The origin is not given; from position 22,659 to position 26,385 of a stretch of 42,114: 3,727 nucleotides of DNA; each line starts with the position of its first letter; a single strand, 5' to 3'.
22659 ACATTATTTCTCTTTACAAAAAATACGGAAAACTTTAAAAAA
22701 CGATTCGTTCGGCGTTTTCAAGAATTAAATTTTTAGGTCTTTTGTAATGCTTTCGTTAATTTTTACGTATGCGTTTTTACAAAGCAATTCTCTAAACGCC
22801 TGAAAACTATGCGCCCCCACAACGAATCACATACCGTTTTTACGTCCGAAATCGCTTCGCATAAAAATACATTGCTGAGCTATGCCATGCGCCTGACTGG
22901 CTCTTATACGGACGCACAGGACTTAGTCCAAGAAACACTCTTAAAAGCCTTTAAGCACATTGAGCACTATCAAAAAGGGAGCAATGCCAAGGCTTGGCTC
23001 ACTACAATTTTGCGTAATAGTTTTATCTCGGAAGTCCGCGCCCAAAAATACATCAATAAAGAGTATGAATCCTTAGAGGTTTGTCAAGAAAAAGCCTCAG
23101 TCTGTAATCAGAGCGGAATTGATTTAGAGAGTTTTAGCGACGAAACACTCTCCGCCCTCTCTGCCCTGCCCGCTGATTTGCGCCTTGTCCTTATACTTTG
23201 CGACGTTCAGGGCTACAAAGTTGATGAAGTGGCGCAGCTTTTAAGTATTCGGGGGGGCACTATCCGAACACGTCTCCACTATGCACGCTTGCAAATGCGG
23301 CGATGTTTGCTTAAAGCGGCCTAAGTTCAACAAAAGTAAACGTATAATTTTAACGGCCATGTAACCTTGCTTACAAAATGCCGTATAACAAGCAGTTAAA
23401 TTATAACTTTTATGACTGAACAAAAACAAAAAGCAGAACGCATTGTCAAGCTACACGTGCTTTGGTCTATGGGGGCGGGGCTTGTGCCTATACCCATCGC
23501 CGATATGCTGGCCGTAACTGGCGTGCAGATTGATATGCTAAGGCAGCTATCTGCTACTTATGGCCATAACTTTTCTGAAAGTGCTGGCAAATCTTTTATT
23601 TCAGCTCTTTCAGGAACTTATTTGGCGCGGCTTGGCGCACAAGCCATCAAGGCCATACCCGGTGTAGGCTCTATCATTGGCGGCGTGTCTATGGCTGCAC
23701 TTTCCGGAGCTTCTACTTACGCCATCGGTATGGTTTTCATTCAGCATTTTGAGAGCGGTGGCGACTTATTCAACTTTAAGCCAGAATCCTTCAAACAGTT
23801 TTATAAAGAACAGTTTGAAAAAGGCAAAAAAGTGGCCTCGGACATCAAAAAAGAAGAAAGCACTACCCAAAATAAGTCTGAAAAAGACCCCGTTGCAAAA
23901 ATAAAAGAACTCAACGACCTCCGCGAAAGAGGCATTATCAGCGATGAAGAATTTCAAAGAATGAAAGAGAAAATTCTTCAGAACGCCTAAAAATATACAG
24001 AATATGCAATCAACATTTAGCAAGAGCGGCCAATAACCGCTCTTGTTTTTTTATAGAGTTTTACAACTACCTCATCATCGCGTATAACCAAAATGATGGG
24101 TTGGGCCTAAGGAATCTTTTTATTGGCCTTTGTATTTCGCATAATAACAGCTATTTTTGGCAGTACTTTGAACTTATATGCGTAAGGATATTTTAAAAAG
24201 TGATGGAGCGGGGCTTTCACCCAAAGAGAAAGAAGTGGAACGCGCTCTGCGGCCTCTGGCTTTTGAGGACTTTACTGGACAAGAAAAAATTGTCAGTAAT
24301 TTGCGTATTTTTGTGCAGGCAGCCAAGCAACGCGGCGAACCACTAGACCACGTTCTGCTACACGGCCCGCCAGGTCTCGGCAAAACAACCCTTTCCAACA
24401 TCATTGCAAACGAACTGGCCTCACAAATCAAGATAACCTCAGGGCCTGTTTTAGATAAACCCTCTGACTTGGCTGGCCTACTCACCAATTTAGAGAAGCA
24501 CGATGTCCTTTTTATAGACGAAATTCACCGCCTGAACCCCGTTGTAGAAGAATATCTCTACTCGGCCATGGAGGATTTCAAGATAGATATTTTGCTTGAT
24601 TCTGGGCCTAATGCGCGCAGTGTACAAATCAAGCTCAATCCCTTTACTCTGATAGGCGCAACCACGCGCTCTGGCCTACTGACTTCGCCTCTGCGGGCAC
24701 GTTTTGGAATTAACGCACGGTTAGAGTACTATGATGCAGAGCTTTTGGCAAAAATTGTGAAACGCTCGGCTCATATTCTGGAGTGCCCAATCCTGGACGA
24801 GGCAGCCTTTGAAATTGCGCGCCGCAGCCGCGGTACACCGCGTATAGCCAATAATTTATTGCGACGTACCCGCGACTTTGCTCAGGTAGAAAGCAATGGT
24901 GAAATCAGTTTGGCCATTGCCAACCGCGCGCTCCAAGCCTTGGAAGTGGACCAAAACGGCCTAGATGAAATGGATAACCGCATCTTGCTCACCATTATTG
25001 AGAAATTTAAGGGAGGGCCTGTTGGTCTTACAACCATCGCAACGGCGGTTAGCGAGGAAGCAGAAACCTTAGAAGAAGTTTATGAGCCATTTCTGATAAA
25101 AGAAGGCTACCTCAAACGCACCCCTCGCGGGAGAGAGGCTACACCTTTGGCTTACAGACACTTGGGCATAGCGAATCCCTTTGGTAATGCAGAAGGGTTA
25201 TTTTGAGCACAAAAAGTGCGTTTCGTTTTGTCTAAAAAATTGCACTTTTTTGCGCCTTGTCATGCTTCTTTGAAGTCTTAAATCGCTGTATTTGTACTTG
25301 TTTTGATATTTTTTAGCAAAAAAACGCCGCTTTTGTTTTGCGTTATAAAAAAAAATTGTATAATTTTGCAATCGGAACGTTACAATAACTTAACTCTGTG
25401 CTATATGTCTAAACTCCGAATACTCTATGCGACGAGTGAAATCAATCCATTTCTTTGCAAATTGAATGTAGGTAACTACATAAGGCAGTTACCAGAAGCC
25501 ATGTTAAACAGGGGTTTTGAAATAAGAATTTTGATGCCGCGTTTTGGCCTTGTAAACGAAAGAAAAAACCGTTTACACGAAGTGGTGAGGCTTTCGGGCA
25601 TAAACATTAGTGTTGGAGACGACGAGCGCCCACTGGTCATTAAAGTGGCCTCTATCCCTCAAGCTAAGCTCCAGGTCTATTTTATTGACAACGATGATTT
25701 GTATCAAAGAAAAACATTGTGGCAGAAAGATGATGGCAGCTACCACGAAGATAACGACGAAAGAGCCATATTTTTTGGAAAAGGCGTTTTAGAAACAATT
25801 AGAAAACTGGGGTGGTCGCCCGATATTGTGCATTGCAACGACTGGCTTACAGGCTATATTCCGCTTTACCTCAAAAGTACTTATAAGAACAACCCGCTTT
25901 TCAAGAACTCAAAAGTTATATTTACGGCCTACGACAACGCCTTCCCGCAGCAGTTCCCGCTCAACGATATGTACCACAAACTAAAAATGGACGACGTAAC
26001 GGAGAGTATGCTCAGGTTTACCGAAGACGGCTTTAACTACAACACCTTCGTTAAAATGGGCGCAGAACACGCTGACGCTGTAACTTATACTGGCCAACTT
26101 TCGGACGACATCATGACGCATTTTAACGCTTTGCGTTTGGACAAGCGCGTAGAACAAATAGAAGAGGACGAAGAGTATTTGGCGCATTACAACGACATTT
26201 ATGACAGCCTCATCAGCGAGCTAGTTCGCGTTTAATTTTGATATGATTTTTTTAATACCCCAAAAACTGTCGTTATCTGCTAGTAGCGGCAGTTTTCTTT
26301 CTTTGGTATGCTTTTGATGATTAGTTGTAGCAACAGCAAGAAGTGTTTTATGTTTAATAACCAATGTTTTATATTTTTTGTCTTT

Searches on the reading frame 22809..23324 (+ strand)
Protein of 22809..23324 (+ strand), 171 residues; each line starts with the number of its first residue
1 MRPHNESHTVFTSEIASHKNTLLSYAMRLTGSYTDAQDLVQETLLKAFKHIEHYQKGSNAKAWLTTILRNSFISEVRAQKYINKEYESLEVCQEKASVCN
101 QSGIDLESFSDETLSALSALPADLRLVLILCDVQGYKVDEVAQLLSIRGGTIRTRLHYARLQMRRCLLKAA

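Call 55: search_protein_families(library=pfam, proteins=[window:22809-23324:+], max_evalue=0.001)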
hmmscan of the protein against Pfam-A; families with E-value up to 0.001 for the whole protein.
window:22809-23324:+ (171 aa): 5 families
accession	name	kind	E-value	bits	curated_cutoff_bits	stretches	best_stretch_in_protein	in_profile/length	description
PF04542.20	Sigma70_r2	-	1.9e-19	69.7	24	1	16-80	3-69/71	Sigma-70 region 2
PF08281.18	Sigma70_r4_2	-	1.6e-10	40.9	25.7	1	113-163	4-54/54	Sigma-70, region 4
PF04545.22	Sigma70_r4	-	5e-07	29.6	24.1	1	116-164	1-49/50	Sigma-70, region 4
PF22029.2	PhyR_sigma2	-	1.1e-05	25.8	27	1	25-67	11-53/55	Sigma2 domain of PhyR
PF07638.17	Sigma70_ECF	-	9.5e-05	22.8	21.1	1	93-165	110-181/185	ECF sigma factor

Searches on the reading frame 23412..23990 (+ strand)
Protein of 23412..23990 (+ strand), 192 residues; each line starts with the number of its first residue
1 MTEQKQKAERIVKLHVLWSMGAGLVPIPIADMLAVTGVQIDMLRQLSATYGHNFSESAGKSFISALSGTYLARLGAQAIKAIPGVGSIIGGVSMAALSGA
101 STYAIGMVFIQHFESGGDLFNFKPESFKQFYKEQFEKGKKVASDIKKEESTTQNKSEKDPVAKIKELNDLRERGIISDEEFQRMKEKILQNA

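Call 37: search_protein_families(library=pfam, proteins=[window:23412-23990:+], max_evalue=0.001)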
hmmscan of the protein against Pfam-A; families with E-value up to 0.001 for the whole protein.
window:23412-23990:+ (192 aa): 2 families
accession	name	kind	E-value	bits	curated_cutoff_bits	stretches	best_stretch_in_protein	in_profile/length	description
PF05128.17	DUF697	-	2.4e-10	40.8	27.7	1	3-139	17-161/162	Domain of unknown function (DUF697)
PF09851.14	SHOCT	-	4e-09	36.4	27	1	163-189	2-28/28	Short C-terminal domain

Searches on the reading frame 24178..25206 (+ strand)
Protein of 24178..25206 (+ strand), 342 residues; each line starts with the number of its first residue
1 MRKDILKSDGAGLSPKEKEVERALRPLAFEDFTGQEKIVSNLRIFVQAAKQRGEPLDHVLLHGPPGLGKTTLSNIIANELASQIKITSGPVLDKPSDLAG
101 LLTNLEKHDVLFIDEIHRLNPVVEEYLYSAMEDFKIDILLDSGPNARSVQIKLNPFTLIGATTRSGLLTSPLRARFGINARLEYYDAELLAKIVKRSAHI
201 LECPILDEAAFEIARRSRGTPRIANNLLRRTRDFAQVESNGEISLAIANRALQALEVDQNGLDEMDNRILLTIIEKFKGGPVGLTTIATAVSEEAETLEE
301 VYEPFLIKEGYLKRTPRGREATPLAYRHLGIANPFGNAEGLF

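Call 37: search_protein_families(library=pfam, proteins=[window:24178-25206:+], max_evalue=0.001)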
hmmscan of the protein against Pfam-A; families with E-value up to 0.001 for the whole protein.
window:24178-25206:+ (342 aa): 14 families
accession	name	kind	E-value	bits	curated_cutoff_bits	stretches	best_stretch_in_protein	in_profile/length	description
PF05496.18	RuvB_N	-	4.9e-77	257.6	27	1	24-182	1-159/159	Holliday junction DNA helicase RuvB P-loop domain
PF17864.7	AAA_lid_4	-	3.1e-30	104.2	27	1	185-258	1-74/74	RuvB AAA lid domain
PF05491.19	RuvB_C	-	7e-26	90.4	24.7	1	259-329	1-71/72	RuvB C-terminal winged helix domain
PF00004.35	AAA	-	1.4e-20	74.5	21.2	1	59-182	1-129/131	ATPase family associated with various cellular activities (AAA)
PF07728.20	AAA_5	-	7.9e-07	29.6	22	1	58-176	1-139/139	AAA domain (dynein-related subfamily)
PF13191.12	AAA_16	-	1.9e-06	28.9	32.6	1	32-83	2-51/167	AAA ATPase domain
PF13401.12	AAA_22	-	2.6e-06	28.2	27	0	59-84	8-37/130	AAA domain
PF20720.3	nSTAND3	-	9.4e-06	25.8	27.2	1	49-116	10-74/155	Novel STAND NTPase 3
PF00931.28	NB-ARC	-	1.4e-05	25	23.5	0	56-81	18-43/248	NB-ARC domain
PF07726.17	AAA_3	-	6e-05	23.4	27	0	58-137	1-92/131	ATPase family associated with various cellular activities (AAA)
PF01078.27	Mg_chelatase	-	0.00012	21.9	20.3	0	57-79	23-45/207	Magnesium chelatase, subunit ChlI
PF00910.28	RNA_helicase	-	0.00017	22.5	21.5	1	59-128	1-65/105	RNA helicase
PF13173.12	AAA_14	-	0.0003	21.2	27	1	59-139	5-94/129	AAA domain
PF06068.19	TIP49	-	0.00051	19.8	23.8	0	31-87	25-81/347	TIP49 P-loop domain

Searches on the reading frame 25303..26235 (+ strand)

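Call 37: search_protein_families(library=pfam, proteins=[window:25303-26235:+], max_evalue=0.001)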
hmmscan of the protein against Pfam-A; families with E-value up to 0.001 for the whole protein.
window:25303-26235:+ (310 aa): 1 family
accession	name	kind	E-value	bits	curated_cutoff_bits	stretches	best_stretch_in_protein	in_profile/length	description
PF08323.17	Glyco_transf_5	-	2.9e-51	174.9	22.7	1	39-275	1-229/239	Starch synthase catalytic domain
